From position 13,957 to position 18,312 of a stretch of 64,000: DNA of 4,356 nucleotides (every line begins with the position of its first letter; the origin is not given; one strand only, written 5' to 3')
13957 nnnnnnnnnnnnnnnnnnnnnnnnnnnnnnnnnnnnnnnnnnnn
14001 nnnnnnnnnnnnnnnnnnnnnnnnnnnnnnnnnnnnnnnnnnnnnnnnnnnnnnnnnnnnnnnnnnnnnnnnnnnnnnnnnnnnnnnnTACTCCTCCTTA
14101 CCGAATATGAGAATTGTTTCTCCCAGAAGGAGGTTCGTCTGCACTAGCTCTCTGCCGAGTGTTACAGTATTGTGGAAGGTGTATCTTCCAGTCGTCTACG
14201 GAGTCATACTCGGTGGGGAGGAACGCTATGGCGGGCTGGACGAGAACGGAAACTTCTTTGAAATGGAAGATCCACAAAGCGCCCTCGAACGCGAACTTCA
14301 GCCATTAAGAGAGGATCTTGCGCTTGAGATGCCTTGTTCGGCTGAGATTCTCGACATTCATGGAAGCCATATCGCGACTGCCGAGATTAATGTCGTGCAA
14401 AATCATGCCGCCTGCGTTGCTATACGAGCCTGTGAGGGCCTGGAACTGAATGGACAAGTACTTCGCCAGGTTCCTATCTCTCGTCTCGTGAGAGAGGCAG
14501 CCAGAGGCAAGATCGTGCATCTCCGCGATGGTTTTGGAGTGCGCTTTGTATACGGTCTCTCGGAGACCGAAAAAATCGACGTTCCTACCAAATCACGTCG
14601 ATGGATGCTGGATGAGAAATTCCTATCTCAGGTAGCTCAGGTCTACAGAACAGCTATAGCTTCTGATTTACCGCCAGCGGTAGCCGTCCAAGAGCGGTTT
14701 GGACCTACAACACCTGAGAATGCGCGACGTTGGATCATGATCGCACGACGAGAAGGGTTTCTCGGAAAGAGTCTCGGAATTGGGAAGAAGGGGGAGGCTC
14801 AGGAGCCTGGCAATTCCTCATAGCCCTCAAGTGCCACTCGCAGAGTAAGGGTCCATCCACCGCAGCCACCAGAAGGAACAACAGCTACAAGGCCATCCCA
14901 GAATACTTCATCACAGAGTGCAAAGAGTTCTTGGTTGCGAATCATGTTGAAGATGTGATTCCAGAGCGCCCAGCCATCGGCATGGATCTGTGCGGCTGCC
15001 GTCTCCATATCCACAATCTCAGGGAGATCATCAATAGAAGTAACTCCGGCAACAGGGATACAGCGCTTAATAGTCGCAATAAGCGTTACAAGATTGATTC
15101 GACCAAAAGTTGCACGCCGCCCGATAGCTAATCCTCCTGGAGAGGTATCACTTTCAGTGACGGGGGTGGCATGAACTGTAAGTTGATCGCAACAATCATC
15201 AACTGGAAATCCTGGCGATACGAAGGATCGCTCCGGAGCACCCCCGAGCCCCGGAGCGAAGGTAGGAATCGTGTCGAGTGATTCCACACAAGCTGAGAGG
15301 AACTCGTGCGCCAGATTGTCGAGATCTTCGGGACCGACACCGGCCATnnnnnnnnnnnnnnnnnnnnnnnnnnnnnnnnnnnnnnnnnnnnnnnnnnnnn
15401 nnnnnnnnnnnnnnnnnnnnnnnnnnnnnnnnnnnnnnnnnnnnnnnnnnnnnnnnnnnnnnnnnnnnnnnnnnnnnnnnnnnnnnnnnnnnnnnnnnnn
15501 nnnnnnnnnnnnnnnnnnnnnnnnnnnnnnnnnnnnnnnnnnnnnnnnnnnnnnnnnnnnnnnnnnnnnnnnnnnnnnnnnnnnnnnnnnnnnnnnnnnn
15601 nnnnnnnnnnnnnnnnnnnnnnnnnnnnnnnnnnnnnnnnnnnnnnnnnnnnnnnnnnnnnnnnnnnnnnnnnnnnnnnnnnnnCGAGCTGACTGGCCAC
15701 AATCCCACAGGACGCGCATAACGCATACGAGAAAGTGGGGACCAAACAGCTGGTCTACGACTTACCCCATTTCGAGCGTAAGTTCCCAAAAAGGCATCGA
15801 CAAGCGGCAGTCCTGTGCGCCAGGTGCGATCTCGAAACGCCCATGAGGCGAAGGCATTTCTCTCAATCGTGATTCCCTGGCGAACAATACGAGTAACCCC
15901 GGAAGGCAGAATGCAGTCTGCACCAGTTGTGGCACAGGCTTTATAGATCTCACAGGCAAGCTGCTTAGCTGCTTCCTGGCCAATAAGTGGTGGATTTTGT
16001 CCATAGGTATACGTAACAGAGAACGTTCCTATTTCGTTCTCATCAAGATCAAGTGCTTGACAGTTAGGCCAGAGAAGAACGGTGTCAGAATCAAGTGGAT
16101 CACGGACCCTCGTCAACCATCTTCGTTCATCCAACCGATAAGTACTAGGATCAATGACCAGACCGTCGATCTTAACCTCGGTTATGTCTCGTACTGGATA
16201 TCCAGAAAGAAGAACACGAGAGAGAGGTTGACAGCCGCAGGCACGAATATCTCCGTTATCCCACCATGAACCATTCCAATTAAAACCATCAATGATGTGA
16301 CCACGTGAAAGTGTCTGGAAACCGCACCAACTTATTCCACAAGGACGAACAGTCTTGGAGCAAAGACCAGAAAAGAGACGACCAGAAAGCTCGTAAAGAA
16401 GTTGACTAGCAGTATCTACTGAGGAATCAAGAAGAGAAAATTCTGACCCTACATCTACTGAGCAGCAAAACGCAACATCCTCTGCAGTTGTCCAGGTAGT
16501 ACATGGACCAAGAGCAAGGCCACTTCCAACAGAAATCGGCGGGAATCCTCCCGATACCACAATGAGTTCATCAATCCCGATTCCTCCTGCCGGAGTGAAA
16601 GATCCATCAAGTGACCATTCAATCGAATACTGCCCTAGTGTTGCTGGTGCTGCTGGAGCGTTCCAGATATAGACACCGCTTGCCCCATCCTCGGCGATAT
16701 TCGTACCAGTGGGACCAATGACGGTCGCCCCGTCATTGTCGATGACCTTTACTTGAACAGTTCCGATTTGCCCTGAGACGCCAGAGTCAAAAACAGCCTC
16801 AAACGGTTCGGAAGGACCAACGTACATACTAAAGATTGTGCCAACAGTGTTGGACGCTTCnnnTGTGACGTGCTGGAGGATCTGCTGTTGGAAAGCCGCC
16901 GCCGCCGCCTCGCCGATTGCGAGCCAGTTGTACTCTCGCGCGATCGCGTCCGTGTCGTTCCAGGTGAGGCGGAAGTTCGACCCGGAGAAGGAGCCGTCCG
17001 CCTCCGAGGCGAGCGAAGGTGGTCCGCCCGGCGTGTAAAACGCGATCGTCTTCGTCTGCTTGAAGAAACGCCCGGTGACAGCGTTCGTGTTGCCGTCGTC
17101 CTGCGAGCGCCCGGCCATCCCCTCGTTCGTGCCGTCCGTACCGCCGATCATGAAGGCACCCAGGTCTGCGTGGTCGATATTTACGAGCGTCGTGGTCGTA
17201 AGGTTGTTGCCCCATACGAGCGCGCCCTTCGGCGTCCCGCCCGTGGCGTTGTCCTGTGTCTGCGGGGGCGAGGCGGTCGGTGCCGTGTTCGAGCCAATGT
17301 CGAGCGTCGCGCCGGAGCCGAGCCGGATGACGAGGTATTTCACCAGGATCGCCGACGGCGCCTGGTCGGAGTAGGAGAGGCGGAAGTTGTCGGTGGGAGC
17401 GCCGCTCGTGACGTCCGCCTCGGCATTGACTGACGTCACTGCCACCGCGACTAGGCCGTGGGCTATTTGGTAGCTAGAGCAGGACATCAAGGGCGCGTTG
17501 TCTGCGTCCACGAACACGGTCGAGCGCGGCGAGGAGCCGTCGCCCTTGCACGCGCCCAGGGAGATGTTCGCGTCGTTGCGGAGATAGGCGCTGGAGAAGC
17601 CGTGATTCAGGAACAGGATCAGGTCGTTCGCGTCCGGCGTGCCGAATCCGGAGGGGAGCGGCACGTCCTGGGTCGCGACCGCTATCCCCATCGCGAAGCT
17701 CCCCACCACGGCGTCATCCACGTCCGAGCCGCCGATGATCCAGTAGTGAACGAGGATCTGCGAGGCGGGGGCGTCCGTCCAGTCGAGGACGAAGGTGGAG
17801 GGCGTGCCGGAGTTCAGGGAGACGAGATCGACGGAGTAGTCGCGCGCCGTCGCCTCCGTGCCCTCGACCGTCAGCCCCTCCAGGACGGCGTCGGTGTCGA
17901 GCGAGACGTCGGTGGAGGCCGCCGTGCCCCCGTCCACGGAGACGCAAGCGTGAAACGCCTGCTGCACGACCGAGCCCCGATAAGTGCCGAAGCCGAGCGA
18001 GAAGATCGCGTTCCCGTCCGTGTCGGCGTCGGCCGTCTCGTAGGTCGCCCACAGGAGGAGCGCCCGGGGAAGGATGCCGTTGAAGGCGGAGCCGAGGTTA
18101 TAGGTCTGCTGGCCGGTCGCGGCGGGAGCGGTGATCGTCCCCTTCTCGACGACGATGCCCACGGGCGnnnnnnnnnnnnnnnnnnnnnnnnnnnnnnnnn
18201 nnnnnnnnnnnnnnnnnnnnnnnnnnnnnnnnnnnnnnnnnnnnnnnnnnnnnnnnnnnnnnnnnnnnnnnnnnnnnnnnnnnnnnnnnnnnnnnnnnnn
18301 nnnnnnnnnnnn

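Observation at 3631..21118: Two paralogous fibre modules on either side of the tape-measure gene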

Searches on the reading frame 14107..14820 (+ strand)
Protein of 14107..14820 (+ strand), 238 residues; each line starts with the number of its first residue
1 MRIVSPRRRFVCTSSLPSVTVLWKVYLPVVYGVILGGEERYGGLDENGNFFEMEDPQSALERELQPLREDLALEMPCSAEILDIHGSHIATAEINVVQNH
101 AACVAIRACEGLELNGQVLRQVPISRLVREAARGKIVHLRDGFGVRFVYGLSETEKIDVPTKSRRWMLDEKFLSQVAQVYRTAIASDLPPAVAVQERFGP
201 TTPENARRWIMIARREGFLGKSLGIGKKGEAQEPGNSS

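Call 10: search_protein_families(library=phrogs, proteins=[window:14107-14820:+], max_evalue=0.01)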
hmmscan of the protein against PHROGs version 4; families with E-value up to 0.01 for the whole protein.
window:14107-14820:+ (238 aa): 0 families

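Call 83: search_protein_families(library=pfam, proteins=[window:14107-14820:+], max_evalue=0.01)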
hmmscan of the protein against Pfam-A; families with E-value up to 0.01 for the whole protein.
window:14107-14820:+ (238 aa): 0 families

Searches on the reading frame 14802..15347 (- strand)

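Call 10: search_protein_families(library=phrogs, proteins=[window:14802-15347:-], max_evalue=0.01)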
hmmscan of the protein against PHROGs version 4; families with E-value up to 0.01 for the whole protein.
window:14802-15347:- (182 aa): 1 family
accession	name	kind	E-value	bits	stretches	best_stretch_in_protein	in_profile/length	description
phrog_810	-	unknown function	1.6e-11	45.5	1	13-172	8-179/180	-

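Call 84: search_protein_families(library=pfam, proteins=[window:14802-15347:-], max_evalue=0.1)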
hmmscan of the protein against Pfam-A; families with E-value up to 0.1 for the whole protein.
window:14802-15347:- (182 aa): 1 family
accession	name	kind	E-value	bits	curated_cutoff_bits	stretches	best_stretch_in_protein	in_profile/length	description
PF22291.1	DUF6964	-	0.065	13.4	24.5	0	100-115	19-34/36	Family of unknown function (DUF6964)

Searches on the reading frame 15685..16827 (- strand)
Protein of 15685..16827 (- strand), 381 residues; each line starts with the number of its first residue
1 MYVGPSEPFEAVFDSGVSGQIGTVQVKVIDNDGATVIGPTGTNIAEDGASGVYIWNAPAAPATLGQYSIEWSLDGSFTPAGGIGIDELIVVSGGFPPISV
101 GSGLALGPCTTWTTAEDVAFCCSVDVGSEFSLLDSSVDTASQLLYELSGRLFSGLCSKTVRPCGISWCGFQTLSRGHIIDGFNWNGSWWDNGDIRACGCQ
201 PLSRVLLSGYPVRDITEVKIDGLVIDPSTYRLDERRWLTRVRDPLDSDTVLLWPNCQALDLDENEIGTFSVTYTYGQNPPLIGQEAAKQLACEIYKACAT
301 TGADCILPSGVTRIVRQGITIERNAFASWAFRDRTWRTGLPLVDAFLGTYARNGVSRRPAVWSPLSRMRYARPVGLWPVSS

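Call 7: search_protein_families(library=pfam, proteins=[window:15685-16827:-], max_evalue=0.01)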
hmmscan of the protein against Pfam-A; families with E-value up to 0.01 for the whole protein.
window:15685-16827:- (381 aa): 0 families

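Call 8: search_protein_families(library=phrogs, proteins=[window:15685-16827:-], max_evalue=0.01)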
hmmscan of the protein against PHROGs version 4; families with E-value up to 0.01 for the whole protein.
window:15685-16827:- (381 aa): 2 families
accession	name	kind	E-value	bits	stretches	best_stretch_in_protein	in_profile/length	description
phrog_783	-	connector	3.9e-47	161.7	1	137-365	29-247/254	head-tail adaptor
phrog_442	-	connector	9.2e-08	32.7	1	204-299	145-227/270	head-tail adaptor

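Call 29: search_protein_families(library=pfam, proteins=[window:15685-16827:-], max_evalue=10)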
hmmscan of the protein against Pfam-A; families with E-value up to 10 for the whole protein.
window:15685-16827:- (381 aa): 0 families

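Call 114: search_solved_structures(query=window:15685-16827:-, max_evalue=1)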
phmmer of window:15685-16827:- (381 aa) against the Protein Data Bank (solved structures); distinct sequences matched with E-value up to 1: 0.

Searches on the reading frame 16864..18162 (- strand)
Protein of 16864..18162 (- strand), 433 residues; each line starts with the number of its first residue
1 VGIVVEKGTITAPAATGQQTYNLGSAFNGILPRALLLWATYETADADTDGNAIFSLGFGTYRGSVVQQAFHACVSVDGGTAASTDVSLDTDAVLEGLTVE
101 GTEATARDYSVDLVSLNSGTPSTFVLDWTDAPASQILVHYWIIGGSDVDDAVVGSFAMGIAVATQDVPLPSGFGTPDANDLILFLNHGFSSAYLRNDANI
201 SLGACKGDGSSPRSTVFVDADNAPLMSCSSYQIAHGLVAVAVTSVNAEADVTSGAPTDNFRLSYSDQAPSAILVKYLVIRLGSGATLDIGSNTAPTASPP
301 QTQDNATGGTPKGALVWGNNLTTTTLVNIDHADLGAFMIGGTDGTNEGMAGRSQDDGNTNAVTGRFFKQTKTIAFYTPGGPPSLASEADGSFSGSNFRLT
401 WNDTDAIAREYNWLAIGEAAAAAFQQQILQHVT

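Call 7: search_protein_families(library=pfam, proteins=[window:16864-18162:-], max_evalue=0.01)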
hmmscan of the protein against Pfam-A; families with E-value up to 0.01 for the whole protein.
window:16864-18162:- (433 aa): 0 families

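Call 8: search_protein_families(library=phrogs, proteins=[window:16864-18162:-], max_evalue=0.01)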
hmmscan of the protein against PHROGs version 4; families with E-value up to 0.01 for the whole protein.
window:16864-18162:- (433 aa): 0 families

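Call 15: search_dna_similar(query=window:16864-18162:-, collection=phages, mode=protein, max_rows=20, max_evalue=0.001)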
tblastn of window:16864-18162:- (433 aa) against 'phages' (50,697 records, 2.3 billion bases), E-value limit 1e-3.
No match.

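Call 18: find_homologous_proteins(query=window:16864-18162:-)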
Query window:16864-18162:- (433 aa): 22 proteins with E <= 0.001 among 8000 candidates.
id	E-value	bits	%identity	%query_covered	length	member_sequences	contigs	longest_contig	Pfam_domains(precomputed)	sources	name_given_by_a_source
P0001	2.3e-281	951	100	100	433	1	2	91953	-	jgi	-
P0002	6.0e-92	327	45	98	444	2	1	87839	-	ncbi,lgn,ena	-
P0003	2.8e-91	325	45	99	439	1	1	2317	-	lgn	-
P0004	3.7e-88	315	44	97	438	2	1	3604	-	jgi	-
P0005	4.3e-84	301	43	98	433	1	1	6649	-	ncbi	-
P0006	4.1e-82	295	42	97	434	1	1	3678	-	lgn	-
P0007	1.9e-79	286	43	97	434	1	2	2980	-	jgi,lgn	jgi:hypothetical protein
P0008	8.3e-76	274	42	100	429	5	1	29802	-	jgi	-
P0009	1.1e-75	274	41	98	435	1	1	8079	-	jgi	jgi:hypothetical protein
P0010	1.6e-75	273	42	97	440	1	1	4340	-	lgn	-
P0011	3.6e-75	272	41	97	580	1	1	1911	-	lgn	-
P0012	3.9e-74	268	40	98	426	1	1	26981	-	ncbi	-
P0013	2.4e-71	259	40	97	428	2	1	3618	-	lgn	-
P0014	9.8e-71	257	39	97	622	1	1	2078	-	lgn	-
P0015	1.0e-69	254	40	97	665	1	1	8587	-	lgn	-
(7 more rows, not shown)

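Call 19: find_encoding_contigs(protein=P0002, flank=10000, max_places=2)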
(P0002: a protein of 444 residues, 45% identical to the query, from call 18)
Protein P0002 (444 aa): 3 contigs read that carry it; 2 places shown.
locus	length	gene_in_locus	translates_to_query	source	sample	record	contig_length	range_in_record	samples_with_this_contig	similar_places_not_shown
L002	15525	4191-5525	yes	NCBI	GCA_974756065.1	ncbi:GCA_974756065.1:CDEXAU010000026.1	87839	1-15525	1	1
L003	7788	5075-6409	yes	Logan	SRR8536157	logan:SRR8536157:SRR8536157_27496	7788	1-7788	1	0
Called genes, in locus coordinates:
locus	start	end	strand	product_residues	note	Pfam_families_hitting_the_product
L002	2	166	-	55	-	?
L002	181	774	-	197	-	PF00903:Glyoxalase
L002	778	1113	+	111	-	-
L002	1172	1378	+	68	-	-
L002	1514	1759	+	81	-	-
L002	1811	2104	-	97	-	-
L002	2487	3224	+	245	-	PF00239:Resolvase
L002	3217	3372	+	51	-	-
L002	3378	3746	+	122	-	PF23140:Gp80 (weak)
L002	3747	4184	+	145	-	-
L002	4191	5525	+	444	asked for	-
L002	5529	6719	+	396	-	-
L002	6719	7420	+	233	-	-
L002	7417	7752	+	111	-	-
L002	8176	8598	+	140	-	PF25673:Terminase_7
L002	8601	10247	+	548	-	-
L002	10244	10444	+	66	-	-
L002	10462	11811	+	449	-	PF04860:Phage_portal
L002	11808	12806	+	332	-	PF25145:NfeD1b_N, PF01343:Peptidase_S49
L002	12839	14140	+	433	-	PF05065:Phage_capsid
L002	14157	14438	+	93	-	-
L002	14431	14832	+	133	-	-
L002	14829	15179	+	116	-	-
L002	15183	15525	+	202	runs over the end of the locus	-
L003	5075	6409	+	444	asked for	-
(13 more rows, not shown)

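Call 20: find_encoding_contigs(protein=P0008, flank=10000, max_places=2)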
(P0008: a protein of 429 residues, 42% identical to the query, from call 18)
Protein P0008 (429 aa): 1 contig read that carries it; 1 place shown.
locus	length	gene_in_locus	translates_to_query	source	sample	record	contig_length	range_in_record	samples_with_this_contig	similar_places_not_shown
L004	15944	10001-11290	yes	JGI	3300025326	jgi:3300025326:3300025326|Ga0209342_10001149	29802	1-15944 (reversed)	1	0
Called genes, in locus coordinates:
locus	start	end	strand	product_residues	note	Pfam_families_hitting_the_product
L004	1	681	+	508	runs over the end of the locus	PF06074:Portal_Mu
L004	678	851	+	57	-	-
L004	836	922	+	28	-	-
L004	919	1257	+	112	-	-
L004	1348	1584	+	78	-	-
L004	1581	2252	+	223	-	PF05257:CHAP (weak)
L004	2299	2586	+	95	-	-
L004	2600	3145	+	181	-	PF23140:Gp80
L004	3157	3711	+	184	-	PF01391:Collagen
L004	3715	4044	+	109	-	-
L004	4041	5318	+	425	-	-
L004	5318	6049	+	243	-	-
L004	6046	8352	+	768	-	-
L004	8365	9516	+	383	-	-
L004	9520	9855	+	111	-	-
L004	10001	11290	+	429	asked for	-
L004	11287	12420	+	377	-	PF00534:Glycos_transf_1, PF13692:Glyco_trans_1_4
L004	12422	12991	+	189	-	PF13489:Methyltransf_23, PF08241:Methyltransf_11 (faint), PF13649:Methyltransf_25 (faint)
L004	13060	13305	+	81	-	-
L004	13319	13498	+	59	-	-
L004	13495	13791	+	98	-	-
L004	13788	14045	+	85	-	-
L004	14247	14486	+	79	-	-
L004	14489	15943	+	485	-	?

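Call 41: search_protein_families(library=phrogs, proteins=[L004:8365-9513:+, L004:9520-9852:+, L002:5529-6716:+, L002:6719-7417:+, L002:3747-4181:+, L002:3378-3743:+], max_evalue=0.01)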
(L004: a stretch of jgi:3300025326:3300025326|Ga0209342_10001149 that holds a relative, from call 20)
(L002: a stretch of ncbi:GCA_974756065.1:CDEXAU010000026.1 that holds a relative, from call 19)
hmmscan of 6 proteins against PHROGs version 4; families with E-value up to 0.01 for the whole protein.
L004:8365-9513:+ (383 aa): 0 families

L004:9520-9852:+ (111 aa): 0 families

L002:5529-6716:+ (396 aa): 0 families

L002:6719-7417:+ (233 aa): 0 families

L002:3747-4181:+ (145 aa): 0 families

L002:3378-3743:+ (122 aa): 2 families
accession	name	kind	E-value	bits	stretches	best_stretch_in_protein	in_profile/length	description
phrog_5417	-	unknown function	2e-08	35.2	1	7-121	37-156/156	-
phrog_240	-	head and packaging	0.00013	22.8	1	14-116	99-180/200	head protein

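Call 83: search_protein_families(library=pfam, proteins=[L004:8365-9513:+], max_evalue=0.01)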
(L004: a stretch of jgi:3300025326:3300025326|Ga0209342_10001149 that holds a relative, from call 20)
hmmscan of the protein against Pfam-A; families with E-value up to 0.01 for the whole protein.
L004:8365-9513:+ (383 aa): 1 family
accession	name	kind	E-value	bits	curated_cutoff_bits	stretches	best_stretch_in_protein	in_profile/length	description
PF02449.21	Glyco_hydro_42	-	2e-05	24.5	21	1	82-144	1-64/376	Beta-galactosidase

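Call 90: search_protein_families(library=pfam, proteins=[L004:3715-4041:+], max_evalue=1)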
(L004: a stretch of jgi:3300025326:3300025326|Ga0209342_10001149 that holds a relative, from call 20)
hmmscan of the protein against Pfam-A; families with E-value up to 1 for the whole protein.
L004:3715-4041:+ (109 aa): 0 families

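Call 91: search_protein_families(library=phrogs, proteins=[L004:3715-4041:+], max_evalue=0.01)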
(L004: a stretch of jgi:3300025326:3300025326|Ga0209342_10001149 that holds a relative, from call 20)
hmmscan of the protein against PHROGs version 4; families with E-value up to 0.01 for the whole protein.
L004:3715-4041:+ (109 aa): 2 families
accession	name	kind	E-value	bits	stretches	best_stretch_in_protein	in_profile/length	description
phrog_1276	-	unknown function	1.3e-09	39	1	1-107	1-110/325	-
phrog_11338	-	tail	0.0012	18.8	1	21-105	130-214/380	tail fiber protein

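Call 95: find_related_loci(query=A5, collection=genome_contigs, flank=8000)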
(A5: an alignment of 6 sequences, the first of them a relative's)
Query A5 (433 aa) in genome_contigs; peptide patterns used: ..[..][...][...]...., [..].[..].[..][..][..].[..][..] (x = any residue, [..] = any of these).
70 stretches matched a pattern; 4 encode a relative of the query (tblastn E <= 1e-3); 4 distinct loci.
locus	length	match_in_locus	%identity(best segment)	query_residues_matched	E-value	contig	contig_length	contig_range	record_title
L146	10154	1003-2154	27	1-410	8e-15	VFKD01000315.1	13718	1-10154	MAG: bacterium isolate Bin_57_9 c_000005119465, whole genome shotgun sequence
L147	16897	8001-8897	27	29-337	2e-11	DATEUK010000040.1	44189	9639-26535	MAG TPA_asm: Thermoplasmata archaeon isolate SMAG_U8339 k141_1613843, whole genome shotgun sequence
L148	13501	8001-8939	27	32-359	2e-8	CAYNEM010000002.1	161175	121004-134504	MAG TPA_asm: uncultured Methanomassiliicoccales archaeon isolate SRP119689_co1_217 genome assembly, contig: NODE_56_leng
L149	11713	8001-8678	25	108-337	5e-6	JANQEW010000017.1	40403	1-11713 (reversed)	MAG: Rhodospirillales bacterium isolate PL23a_bin.50 k99_3036174, whole genome shotgun sequence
